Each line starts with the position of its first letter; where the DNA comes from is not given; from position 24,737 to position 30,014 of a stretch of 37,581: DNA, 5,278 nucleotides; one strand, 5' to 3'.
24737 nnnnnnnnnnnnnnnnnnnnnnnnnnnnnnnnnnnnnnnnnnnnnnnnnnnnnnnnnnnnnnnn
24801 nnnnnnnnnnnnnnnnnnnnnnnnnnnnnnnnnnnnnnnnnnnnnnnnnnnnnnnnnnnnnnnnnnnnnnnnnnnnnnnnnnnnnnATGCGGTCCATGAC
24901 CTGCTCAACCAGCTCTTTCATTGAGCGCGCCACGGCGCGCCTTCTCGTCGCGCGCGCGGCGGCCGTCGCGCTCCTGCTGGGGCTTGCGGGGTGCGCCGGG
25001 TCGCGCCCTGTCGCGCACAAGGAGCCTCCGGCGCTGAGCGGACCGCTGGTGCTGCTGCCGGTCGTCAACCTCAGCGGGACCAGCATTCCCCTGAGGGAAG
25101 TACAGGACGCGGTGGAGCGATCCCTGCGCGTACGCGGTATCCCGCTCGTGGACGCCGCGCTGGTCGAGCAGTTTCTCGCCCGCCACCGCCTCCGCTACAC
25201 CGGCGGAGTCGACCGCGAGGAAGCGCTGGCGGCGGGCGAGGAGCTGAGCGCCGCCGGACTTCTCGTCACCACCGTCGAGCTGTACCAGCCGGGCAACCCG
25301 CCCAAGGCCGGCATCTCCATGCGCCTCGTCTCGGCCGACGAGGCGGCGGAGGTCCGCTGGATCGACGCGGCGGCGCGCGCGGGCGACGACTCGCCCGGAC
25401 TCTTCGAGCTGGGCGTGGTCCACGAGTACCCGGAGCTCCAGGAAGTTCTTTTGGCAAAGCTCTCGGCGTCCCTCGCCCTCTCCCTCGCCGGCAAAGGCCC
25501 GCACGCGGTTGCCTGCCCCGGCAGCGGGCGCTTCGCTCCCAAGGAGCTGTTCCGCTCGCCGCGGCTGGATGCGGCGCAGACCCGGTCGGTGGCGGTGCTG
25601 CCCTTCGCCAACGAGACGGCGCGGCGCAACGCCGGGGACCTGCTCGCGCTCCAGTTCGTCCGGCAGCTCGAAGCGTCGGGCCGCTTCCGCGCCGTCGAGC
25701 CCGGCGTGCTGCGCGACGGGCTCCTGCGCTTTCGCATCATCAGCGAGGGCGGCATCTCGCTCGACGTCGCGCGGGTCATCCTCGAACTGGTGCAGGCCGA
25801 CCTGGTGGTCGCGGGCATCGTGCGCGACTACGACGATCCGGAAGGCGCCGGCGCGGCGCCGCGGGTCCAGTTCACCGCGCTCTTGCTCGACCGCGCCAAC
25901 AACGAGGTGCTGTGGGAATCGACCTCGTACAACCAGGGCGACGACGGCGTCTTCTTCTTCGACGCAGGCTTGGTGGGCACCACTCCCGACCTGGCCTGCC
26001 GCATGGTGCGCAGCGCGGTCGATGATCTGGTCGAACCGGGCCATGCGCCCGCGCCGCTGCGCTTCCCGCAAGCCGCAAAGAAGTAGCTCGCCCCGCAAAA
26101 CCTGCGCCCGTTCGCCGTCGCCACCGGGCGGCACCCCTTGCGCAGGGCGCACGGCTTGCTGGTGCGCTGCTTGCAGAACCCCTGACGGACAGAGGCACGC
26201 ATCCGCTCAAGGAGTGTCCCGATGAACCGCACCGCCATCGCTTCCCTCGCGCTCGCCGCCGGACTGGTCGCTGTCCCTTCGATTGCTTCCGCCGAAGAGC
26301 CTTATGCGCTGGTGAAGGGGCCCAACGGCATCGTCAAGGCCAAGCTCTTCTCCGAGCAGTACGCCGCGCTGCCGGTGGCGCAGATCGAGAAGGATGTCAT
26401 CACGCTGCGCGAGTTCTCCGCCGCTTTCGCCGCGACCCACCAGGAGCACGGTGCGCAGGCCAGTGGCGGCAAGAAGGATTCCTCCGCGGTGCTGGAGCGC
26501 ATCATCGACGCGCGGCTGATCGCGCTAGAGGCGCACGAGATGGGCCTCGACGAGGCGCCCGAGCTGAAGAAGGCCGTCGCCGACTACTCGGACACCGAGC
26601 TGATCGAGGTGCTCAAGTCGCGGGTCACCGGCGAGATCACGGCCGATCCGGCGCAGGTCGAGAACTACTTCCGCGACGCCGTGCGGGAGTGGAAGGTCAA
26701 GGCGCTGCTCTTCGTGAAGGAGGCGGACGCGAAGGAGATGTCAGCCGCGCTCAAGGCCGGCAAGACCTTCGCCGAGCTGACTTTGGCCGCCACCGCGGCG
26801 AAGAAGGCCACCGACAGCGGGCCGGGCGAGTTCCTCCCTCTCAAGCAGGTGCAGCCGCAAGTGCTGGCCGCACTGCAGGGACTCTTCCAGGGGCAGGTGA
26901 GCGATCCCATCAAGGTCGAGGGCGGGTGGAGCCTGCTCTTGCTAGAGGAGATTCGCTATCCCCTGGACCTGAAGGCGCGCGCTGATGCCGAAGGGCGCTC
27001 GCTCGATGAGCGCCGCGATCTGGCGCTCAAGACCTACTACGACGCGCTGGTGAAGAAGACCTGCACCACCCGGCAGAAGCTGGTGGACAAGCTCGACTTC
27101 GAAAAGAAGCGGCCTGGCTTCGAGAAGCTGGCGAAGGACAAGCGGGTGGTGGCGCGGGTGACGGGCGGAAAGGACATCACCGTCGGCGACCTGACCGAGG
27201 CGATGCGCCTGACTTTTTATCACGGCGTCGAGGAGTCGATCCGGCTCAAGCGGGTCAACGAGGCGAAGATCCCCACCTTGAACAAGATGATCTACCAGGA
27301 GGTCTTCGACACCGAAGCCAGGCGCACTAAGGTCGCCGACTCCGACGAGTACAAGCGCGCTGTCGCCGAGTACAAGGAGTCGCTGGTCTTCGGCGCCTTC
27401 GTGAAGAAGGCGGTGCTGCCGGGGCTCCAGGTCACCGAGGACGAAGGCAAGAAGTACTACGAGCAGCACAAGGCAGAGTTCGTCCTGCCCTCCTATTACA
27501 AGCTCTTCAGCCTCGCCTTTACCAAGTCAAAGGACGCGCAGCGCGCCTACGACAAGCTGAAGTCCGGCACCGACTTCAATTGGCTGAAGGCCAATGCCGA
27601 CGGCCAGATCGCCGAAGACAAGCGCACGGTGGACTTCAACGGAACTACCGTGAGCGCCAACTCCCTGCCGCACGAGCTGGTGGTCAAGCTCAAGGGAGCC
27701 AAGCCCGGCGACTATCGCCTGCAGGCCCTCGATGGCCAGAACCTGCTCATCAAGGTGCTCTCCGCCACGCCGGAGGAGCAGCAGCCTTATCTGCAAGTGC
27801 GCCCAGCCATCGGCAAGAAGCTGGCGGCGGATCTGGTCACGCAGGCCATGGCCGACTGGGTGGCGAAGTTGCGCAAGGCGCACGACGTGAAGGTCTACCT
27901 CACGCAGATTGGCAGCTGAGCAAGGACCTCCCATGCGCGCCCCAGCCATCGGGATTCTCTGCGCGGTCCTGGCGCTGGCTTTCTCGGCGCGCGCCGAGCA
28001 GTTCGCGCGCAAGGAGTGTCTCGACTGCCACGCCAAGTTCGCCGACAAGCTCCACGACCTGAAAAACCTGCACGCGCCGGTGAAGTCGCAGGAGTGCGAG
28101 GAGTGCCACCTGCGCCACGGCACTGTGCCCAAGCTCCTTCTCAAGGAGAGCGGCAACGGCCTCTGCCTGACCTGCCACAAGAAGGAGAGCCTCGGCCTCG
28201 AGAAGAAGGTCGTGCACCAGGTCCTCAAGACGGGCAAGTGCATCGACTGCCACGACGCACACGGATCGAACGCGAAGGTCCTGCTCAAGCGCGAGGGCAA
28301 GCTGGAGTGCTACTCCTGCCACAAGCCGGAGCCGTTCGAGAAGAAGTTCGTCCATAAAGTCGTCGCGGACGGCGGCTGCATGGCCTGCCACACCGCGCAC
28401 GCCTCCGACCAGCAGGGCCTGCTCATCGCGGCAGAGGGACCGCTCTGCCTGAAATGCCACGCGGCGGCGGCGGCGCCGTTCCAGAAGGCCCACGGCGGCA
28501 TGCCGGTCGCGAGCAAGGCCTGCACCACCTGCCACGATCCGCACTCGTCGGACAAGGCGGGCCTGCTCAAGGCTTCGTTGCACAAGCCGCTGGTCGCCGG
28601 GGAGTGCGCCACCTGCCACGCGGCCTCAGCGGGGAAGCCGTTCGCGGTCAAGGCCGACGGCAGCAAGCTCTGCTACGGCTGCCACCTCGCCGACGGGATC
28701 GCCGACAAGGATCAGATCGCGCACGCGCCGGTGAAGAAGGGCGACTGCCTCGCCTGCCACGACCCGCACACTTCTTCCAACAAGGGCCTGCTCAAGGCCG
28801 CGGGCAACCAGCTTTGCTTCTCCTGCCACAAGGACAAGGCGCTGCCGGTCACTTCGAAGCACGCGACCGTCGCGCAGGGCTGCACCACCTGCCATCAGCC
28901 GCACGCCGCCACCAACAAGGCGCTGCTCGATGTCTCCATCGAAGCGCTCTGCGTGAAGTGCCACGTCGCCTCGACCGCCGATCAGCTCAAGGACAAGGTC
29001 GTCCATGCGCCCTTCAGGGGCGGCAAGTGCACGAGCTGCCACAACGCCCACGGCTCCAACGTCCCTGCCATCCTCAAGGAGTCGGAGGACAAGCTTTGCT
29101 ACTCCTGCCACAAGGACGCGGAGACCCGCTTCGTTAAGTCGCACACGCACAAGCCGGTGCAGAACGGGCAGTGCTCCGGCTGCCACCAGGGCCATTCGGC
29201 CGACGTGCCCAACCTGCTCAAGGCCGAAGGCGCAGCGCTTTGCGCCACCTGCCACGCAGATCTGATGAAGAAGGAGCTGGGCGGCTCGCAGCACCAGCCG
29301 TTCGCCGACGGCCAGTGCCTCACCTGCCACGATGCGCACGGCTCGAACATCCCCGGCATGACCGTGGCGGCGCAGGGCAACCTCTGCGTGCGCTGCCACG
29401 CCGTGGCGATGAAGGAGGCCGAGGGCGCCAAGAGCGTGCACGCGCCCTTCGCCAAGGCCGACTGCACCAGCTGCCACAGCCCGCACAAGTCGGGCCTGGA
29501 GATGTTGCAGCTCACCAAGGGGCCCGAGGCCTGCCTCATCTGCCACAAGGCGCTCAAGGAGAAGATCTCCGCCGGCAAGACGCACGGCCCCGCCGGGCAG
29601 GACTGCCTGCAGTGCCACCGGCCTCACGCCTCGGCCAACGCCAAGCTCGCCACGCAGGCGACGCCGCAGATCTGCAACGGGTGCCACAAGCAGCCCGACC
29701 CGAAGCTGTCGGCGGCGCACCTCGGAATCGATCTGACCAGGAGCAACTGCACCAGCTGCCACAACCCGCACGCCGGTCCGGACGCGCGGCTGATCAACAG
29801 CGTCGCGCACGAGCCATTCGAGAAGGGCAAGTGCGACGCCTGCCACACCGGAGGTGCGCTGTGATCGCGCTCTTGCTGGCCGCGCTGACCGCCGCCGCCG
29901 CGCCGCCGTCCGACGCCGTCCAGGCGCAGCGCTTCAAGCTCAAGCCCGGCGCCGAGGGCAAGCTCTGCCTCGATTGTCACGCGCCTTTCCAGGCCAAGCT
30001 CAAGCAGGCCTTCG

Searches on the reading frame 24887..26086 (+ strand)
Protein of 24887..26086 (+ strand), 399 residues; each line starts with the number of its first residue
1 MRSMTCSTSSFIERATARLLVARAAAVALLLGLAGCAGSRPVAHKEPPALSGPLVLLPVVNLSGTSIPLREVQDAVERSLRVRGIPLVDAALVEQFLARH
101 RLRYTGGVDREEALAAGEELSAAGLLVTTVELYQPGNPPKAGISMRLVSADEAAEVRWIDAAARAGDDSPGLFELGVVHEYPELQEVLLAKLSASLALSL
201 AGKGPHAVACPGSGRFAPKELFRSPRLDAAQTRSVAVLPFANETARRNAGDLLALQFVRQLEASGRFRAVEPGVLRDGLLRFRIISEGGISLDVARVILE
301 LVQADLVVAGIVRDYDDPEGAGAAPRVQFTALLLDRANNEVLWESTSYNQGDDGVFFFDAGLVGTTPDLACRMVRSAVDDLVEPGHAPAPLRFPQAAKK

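Call 5: search_protein_families(library=pfam, proteins=[window:24887-26086:+], max_evalue=0.01)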
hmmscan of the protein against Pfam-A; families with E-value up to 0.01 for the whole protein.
window:24887-26086:+ (399 aa): 1 family
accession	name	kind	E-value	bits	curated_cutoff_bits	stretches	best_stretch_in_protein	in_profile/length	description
PF13036.11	LpoB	-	0.0037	17.6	22.3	0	233-345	30-143/147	Peptidoglycan-synthase activator LpoB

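Call 7: search_protein_families(library=ncbifam, proteins=[window:24887-26086:+], max_evalue=0.01)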
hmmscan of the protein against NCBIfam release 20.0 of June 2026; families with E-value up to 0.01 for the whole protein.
window:24887-26086:+ (399 aa): 0 families

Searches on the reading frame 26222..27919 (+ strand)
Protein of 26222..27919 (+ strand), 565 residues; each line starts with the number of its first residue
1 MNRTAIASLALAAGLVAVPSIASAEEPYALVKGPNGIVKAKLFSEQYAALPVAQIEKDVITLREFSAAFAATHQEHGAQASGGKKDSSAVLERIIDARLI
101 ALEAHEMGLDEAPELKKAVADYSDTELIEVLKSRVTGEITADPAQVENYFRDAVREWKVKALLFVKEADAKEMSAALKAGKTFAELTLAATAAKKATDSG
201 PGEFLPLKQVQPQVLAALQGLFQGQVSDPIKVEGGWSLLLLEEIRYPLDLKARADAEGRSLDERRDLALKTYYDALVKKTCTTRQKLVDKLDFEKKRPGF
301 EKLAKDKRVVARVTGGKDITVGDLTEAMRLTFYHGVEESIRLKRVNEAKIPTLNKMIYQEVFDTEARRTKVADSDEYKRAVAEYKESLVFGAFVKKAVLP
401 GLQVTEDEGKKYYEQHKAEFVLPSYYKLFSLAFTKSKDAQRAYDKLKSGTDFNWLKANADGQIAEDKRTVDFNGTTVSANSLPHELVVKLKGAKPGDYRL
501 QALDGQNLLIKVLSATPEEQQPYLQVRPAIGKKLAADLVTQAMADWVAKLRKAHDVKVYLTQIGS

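Call 5: search_protein_families(library=pfam, proteins=[window:26222-27919:+], max_evalue=0.01)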
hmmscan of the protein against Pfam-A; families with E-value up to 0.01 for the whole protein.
window:26222-27919:+ (565 aa): 4 families
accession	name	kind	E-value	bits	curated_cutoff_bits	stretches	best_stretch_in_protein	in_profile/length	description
PF13145.12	Rotamase_2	-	3.6e-23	83.1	27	2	404-528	1-121/121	PPIC-type PPIASE domain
PF00639.27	Rotamase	-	5.2e-07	31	21.7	1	168-242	20-96/97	PPIC-type PPIASE domain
PF13624.11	SurA_N_3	-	6.9e-05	23.2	27.2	0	49-110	40-107/162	SurA-like N-terminal domain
PF13623.11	SurA_N_2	-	7.2e-05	23.1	28.5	0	49-110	40-109/145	SurA-like N-terminal domain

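Call 7: search_protein_families(library=ncbifam, proteins=[window:26222-27919:+], max_evalue=0.01)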
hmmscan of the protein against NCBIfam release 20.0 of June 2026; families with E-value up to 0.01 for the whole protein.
window:26222-27919:+ (565 aa): 7 families
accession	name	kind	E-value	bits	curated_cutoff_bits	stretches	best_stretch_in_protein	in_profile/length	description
TIGR02925.1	cis_trans_EpsD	equivalog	1.4e-15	57.5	108.9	2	308-516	27-226/232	EpsD family peptidyl-prolyl cis-trans isomerase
NF000809.0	PRK00059.1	equivalog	1.1e-14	54.6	303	2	394-559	164-331/336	peptidylprolyl isomerase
NF008054.0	PRK10788.1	equivalog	3.1e-10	39.4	493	2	401-458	246-303/626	peptidylprolyl isomerase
NF051879.1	TDE1658_narrow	equivalog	1.3e-06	27.7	340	1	278-448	44-211/342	MOSP complex formation periplasmic protein, TDE1658 family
NF002827.0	PRK03002.1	equivalog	8.8e-05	21.6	343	1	156-243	136-224/285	peptidylprolyl isomerase PrsA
TIGR02933.1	nifM_nitrog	equivalog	0.0045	16.9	168.2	0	211-252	187-228/256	nitrogen fixation protein NifM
NF047592.1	LA_1883_fam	equivalog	0.0076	15.4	400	0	363-417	380-434/499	LIC12015 family putative lipoprotein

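Call 74: search_solved_structures(query=window:26222-27919:+, max_evalue=0.01)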
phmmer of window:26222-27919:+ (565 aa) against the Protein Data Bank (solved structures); distinct sequences matched with E-value up to 0.01: 0.

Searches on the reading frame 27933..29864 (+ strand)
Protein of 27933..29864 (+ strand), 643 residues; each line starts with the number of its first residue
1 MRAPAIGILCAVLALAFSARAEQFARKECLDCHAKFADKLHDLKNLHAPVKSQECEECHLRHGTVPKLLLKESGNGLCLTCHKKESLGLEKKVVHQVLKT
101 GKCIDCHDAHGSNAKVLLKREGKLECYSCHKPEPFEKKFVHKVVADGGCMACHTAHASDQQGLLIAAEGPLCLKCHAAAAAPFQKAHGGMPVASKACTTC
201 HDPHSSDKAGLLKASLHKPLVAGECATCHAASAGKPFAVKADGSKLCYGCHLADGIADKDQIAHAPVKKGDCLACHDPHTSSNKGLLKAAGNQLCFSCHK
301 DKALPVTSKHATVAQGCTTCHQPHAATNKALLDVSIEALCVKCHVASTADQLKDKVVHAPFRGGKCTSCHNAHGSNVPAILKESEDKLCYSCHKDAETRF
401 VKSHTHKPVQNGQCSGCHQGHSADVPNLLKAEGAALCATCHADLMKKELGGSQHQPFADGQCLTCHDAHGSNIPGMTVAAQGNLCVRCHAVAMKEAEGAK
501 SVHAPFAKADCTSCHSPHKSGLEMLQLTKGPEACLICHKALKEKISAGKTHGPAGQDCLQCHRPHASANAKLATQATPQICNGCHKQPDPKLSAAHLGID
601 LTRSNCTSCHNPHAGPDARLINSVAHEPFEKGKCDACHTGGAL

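Call 7: search_protein_families(library=ncbifam, proteins=[window:27933-29864:+], max_evalue=0.01)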
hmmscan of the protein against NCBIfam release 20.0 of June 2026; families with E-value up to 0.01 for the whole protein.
window:27933-29864:+ (643 aa): 10 families
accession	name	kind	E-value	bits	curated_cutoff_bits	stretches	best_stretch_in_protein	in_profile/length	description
TIGR01905.1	paired_CXXCH_1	subfamily_domain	3.4e-140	455.7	25.2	13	358-397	1-40/41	doubled CXXCH domain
TIGR03508.1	decahem_SO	subfamily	4.3e-90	301.7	192.2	5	21-202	65-249/258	DmsE family decaheme c-type cytochrome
NF041028.1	decahem_GSU2203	exception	2.5e-69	233.9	325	6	224-345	127-253/317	GSU2203 family decaheme c-type cytochrome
TIGR03153.1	cytochr_NrfH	equivalog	5.1e-16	59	134.2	1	532-563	103-134/138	cytochrome c nitrite reductase small subunit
NF045713.1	CxxCH_16_HmcA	equivalog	9.3e-15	54.2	400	3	437-589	114-256/541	sulfate respiration complex hexadecaheme cytochrome HmcA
TIGR03507.1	decahem_SO1788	subfamily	2.5e-14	52.7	209.3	3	556-614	244-306/672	OmcA/MtrC family decaheme c-type cytochrome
NF045722.1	c3_cytochr_TmcA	equivalog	4.6e-13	49.1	114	0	532-587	58-112/125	acidic tetraheme cytochrome c3 TmcA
NF008659.0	PRK11659.1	equivalog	1e-08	35.1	184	2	125-180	112-171/188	cytochrome c nitrite reductase pentaheme subunit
TIGR03146.1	cyt_nit_nrfB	equivalog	2e-08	34.7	166.6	1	125-178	86-143/145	cytochrome c nitrite reductase pentaheme subunit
NF047727.1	4hemeCytCCctA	equivalog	6.9e-07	29.4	180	0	309-396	33-107/109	tetraheme c-type cytochrome CctA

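Call 8: search_protein_families(library=pfam, proteins=[window:27933-29864:+], max_evalue=0.01)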
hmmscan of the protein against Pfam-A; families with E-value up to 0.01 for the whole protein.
window:27933-29864:+ (643 aa): 8 families
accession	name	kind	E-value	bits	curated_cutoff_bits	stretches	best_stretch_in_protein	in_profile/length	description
PF09699.15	Paired_CXXCH_1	-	4.4e-146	474.8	20.6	13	264-303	1-40/41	Doubled CXXCH motif (Paired_CXXCH_1)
PF14522.11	Cytochrome_C7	-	3.6e-28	97.6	24.8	5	357-419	7-67/67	Cytochrome c7 and related cytochrome c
PF14537.11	Cytochrom_c3_2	-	3.5e-23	82.3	25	2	310-394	2-79/79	Cytochrome c3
PF22113.1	Mtrc-MtrF_II-IV_dom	-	2.2e-17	63.5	30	2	435-523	7-96/176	Outer membrane cytochrome MtrC/MtrF-like, domains II/IV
PF22678.1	Cytochrom_c_NrfB-like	-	7.2e-15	55.7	27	1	72-117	30-75/89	Cytochrome c-type protein NrfB-like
PF02085.21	Cytochrom_CIII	-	2e-13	51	22.9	1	453-538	24-101/101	Class III cytochrome C family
PF13435.11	Cytochrome_C554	-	3.9e-07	31.4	20.8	0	25-59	47-83/84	Cytochrome c554 and c-prime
PF03264.19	Cytochrom_NNT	-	0.0031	17.7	24.1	1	475-524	29-81/174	NapC/NirT cytochrome c family, N-terminal region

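Call 71: search_solved_structures(query=window:27933-29864:+, max_evalue=0.00001)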
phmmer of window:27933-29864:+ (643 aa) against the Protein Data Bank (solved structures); distinct sequences matched with E-value up to 0.00001: 1.
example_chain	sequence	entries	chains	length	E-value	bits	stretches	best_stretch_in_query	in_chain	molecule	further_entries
6r2q_A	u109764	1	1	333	3e-19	72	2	271-379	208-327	Cystathionine beta-synthase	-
